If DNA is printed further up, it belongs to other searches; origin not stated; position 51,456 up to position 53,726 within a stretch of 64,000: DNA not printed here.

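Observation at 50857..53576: CrtC-like protein coupled to a triple-fusion membrane enzyme (ICMT-like + PAP2-like + Lgt-like)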

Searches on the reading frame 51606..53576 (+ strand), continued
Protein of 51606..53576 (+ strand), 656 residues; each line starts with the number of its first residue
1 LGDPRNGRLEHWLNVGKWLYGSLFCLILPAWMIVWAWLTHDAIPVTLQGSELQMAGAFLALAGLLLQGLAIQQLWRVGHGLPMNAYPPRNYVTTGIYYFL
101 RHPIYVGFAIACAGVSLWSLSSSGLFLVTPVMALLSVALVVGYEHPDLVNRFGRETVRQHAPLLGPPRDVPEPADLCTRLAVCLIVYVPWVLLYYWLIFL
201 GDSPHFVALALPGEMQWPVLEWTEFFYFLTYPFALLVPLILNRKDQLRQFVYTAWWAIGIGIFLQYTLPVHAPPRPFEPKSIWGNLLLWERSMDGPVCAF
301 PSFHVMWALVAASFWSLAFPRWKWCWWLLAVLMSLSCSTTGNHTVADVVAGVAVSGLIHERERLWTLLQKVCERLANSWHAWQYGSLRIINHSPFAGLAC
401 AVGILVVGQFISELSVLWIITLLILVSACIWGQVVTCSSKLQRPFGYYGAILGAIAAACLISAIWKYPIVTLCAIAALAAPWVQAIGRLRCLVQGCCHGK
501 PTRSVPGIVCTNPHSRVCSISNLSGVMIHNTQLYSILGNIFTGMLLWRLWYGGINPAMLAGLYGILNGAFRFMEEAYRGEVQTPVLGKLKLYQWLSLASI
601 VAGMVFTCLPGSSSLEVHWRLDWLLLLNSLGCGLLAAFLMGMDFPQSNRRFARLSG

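Call 14: find_related_loci(query=A1, collection=genome_contigs, flank=8000)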
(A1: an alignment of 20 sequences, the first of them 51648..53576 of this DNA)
Query A1 (642 aa) in genome_contigs; peptide patterns used: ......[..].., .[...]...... (x = any residue, [..] = any of these).
600 stretches matched a pattern (row limit reached: there are more); 586 encode a relative of the query (tblastn E <= 1e-3); the best 80 are kept; 80 distinct loci.
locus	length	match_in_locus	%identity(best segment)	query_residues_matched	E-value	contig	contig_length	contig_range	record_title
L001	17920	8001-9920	68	3-642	0e+0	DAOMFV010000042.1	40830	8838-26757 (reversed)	MAG TPA_asm: Gemmatales bacterium isolate AMR_MDS_4993 NODE_304_length_40830_cov_5.613096, whole genome shotgun sequence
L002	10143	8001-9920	57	1-642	0e+0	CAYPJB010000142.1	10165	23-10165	MAG TPA_asm: uncultured Bacteroidales bacterium isolate binchicken_co197_566 genome assembly, contig: NODE_12340_length_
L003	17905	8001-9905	46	1-642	4e-176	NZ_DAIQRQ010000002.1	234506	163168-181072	MAG: Ohtaekwangia sp. isolate CTOTU51722 NODE_3_length_234506_cov_62.061275, whole genome shotgun sequence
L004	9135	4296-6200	46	1-642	1e-172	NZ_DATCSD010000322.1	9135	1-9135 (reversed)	MAG: Ohtaekwangia sp. isolate SMAG_U7296 k141_476348, whole genome shotgun sequence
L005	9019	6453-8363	46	1-642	6e-171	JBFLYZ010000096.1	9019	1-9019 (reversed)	MAG: Bacteroidota bacterium isolate MAG098 MAG098_96, whole genome shotgun sequence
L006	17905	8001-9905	44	1-642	1e-166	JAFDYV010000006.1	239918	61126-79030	MAG: Bacteroidetes bacterium isolate SZAS-64 BACT-TMP-16__6__length-239918, whole genome shotgun sequence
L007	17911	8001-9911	47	1-642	1e-164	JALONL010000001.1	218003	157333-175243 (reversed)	MAG: Bacteroidia bacterium isolate Prado076 scaffold_8, whole genome shotgun sequence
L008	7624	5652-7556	42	2-641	3e-164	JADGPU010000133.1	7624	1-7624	MAG: Bacteroidales bacterium isolate Chersky.21_39 contig-100_6044, whole genome shotgun sequence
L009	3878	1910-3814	42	2-641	6e-170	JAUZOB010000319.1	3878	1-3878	MAG: Bacteroidota bacterium isolate bin67(3d) NHPDAMMJ_319, whole genome shotgun sequence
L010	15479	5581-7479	43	2-639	2e-163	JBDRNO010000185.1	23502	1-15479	MAG: Bacteroidota bacterium isolate MEGAHIT-group-1.892 k141_6672796, whole genome shotgun sequence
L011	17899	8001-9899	46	1-641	2e-161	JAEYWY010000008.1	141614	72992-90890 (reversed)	MAG: Bacteroidetes bacterium isolate OH_CBlB_291 k127_3112941, whole genome shotgun sequence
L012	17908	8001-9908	42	1-640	6e-160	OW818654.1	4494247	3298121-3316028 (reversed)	metagenome genome assembly, chromosome: 1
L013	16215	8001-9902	45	2-640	7e-158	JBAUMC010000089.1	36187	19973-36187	MAG: Bacteroidota bacterium isolate MFD05467_ilm_asm_bin20 k127_211855, whole genome shotgun sequence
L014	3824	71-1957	43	1-634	1e-161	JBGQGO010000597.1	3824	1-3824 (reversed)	MAG: Blastocatellia bacterium isolate OBJ2_061818_090_26 k141_579364_length_3824_cov_17.7611, whole genome shotgun seque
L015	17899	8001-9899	40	3-640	1e-155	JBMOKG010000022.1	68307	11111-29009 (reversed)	MAG: Bacteroidales bacterium isolate Deming_bin.89 contig601, whole genome shotgun sequence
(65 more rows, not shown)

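Call 31: search_solved_structures(query=A1, max_evalue=1, show_alignments=4)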
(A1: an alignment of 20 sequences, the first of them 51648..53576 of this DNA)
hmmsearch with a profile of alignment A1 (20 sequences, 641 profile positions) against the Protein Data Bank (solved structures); distinct sequences matched with E-value up to 1: 3.
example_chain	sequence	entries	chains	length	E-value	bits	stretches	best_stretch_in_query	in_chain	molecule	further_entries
5azb_A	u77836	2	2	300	4.4e-06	28.5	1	432-604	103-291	Prolipoprotein diacylglyceryl transferase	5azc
9vj3_A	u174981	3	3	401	0.0045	18.6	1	283-349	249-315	Inositol phosphorylceramide synthase catalytic subunit AUR1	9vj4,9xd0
9ivc_A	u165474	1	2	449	0.0054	18.3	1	283-349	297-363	Inositol phosphorylceramide synthase catalytic subunit AUR1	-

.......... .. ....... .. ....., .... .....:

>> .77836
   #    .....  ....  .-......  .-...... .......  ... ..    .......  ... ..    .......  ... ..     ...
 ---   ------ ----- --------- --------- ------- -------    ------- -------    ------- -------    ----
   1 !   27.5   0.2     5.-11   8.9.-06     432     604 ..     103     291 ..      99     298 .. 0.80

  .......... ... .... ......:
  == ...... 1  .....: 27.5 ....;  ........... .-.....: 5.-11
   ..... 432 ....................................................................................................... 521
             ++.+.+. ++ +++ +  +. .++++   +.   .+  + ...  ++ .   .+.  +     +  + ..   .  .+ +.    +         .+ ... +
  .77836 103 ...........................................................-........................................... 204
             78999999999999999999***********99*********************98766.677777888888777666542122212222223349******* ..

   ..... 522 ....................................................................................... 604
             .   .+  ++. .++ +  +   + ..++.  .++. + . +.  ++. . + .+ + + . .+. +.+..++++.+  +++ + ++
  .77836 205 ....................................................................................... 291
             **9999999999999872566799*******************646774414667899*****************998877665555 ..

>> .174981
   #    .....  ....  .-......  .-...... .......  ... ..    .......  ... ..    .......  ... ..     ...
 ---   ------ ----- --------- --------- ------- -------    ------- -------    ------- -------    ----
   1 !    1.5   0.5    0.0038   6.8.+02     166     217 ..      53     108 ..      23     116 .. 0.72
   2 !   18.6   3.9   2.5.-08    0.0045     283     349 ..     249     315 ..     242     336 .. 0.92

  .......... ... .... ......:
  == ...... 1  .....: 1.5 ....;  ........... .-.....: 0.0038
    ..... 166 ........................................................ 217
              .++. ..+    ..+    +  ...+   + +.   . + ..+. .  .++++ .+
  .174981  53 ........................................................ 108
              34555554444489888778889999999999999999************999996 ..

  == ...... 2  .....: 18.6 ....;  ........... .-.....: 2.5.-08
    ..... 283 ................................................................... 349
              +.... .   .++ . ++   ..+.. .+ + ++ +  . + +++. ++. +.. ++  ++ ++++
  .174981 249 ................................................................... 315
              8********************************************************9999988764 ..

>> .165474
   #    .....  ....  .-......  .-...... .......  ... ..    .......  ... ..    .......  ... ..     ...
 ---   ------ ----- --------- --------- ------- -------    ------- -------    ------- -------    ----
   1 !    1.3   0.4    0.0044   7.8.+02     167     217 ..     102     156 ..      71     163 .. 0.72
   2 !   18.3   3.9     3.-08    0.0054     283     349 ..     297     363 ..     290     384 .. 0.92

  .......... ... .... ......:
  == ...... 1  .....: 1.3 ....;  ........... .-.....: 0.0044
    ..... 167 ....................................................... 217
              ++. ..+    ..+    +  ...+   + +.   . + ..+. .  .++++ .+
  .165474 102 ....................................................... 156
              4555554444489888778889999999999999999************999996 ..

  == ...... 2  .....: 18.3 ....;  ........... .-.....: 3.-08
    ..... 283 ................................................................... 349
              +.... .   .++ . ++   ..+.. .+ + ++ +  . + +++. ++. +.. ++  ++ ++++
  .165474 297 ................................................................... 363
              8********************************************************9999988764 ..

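Call 42: find_encoding_contigs(protein=P0042, flank=8000, max_places=3)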
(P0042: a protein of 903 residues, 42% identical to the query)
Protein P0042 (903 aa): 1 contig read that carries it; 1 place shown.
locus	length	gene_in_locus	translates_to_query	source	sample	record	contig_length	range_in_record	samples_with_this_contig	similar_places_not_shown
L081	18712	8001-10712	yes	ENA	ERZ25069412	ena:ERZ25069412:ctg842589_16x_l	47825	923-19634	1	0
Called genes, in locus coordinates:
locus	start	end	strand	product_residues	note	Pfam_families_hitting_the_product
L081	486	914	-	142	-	-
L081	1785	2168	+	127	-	-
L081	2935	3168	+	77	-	-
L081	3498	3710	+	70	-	-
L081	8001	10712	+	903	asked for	PF04191:PEMT, PF14378:PAP2_3, PF01569:PAP2 (weak), PF01790:LGT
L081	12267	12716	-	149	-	-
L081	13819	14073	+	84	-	-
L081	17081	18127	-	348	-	-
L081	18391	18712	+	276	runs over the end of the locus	-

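Call 63: find_encoding_contigs(protein=P0012, flank=5000, max_places=2)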
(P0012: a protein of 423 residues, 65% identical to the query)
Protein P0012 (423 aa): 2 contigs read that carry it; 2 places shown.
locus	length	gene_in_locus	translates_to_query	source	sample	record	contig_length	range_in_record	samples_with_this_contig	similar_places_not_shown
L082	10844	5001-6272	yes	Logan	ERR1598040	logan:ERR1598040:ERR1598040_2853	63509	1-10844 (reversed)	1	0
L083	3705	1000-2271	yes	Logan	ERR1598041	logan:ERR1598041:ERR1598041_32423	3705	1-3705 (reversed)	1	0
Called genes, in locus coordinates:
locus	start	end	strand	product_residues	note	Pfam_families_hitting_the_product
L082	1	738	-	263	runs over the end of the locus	-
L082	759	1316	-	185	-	-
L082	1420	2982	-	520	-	PF23564:EF-hand_FSTL1 (faint), PF13499:EF-hand_7 (faint), PF00036:EF-hand_1 (weak), PF13202:EF-hand_5 (weak), PF13405:EF-hand_6 (weak)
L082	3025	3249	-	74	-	-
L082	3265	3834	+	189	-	PF00254:FKBP_C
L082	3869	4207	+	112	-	PF00254:FKBP_C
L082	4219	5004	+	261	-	-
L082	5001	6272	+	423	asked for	PF04140:ICMT (weak), PF04191:PEMT, PF14378:PAP2_3, PF01569:PAP2 (weak)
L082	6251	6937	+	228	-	PF01790:LGT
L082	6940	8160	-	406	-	PF01288:HPPK, PF00106:adh_short, PF13561:adh_short_C2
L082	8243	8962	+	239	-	PF04476:4HFCP_synth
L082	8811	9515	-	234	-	PF00696:AA_kinase (weak)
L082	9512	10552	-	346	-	PF01968:Hydantoinase_A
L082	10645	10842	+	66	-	?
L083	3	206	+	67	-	?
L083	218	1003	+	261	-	-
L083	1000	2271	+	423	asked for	PF04140:ICMT (weak), PF04191:PEMT, PF14378:PAP2_3, PF01569:PAP2 (weak)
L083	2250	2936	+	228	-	PF01790:LGT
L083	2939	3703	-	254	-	?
